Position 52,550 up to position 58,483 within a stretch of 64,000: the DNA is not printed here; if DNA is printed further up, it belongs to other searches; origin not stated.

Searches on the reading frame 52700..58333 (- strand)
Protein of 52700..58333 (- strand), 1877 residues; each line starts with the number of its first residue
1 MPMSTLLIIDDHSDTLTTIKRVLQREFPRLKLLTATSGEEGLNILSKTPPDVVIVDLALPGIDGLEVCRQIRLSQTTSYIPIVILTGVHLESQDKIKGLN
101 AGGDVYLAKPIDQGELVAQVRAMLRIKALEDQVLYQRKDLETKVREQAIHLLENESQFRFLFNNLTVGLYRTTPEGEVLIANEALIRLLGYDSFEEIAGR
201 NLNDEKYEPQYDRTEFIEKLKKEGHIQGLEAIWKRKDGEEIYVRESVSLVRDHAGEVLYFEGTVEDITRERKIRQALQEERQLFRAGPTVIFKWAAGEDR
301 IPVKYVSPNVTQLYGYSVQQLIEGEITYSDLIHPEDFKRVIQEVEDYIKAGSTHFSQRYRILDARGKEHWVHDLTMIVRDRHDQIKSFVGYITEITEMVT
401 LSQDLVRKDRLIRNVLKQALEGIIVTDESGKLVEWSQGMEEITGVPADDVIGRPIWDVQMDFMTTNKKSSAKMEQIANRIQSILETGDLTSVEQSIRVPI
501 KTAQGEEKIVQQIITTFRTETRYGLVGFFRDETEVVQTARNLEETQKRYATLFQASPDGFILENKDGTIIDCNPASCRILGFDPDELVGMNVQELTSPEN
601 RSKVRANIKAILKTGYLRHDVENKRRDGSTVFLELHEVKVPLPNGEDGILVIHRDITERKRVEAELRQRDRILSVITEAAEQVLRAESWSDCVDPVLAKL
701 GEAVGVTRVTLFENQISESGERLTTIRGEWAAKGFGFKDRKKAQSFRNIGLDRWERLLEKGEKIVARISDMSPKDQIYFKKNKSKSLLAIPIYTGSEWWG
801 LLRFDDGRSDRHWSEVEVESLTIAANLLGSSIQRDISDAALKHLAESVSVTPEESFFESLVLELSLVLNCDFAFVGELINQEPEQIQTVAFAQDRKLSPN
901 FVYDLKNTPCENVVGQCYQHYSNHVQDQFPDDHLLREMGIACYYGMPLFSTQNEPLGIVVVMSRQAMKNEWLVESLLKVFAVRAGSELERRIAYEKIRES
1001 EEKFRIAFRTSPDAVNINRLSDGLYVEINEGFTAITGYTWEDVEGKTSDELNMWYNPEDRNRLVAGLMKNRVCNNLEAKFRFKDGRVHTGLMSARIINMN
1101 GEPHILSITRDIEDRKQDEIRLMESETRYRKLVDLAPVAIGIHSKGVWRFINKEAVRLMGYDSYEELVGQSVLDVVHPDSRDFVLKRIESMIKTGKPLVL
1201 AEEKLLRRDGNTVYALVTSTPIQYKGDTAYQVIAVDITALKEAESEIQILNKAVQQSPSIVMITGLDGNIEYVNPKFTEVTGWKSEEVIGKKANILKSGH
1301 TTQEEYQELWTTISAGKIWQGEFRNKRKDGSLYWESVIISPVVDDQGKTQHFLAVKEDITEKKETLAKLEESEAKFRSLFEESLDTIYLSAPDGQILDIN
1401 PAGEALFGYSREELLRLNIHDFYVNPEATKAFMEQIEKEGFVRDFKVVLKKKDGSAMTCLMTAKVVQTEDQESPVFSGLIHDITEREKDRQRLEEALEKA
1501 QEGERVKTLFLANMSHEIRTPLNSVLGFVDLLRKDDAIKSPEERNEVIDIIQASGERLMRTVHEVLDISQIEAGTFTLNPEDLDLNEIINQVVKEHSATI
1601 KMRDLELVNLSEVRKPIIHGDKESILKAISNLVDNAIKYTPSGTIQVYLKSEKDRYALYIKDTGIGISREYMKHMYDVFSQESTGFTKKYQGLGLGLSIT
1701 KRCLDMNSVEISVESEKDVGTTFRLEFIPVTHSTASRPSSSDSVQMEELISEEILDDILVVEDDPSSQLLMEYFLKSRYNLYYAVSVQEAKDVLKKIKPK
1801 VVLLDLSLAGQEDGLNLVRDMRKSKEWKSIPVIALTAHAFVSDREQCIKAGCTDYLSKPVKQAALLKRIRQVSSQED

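Call 80: search_protein_families(library=pfam, proteins=[window:52700-58333:-], max_evalue=0.00001)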
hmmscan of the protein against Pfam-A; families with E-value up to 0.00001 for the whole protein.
window:52700-58333:- (1877 aa): 12 families
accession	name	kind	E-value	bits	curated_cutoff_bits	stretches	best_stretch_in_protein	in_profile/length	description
PF13426.13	PAS_9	-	1.7e-100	330.7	27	6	1259-1361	2-103/103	PAS domain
PF00989.32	PAS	-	5.8e-95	313.5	22.6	6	1252-1359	5-113/113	PAS fold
PF08447.18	PAS_3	-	5.4e-77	254.6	25.6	5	305-391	3-88/89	PAS fold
PF08448.16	PAS_4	-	2e-62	208.7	23.1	2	553-661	1-110/110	PAS fold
PF00072.30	Response_reg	-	3.8e-46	156.3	30.2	2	7-120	2-110/111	Response regulator receiver domain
PF13188.13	PAS_8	-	7.6e-44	146.7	21.8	2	548-593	2-44/65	PAS domain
PF02518.31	HATPase_c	-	4.6e-22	79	26.4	1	1620-1729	1-108/111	Histidine kinase-, DNA gyrase B-, and HSP90-like ATPase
PF00512.31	HisKA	-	1.2e-19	70.5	26.9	1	1507-1574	2-66/66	His Kinase A (phospho-acceptor) domain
PF01590.32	GAF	-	3.9e-15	57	22.4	1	691-832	4-133/133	GAF domain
PF14598.12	PAS_11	-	1.1e-08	35.4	25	0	565-615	10-60/109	PAS domain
PF12860.13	PAS_7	-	2.3e-07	31.4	27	0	419-487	4-73/115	PAS fold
PF13185.12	GAF_2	-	4.3e-06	27.4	28.6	0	861-964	11-111/136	GAF domain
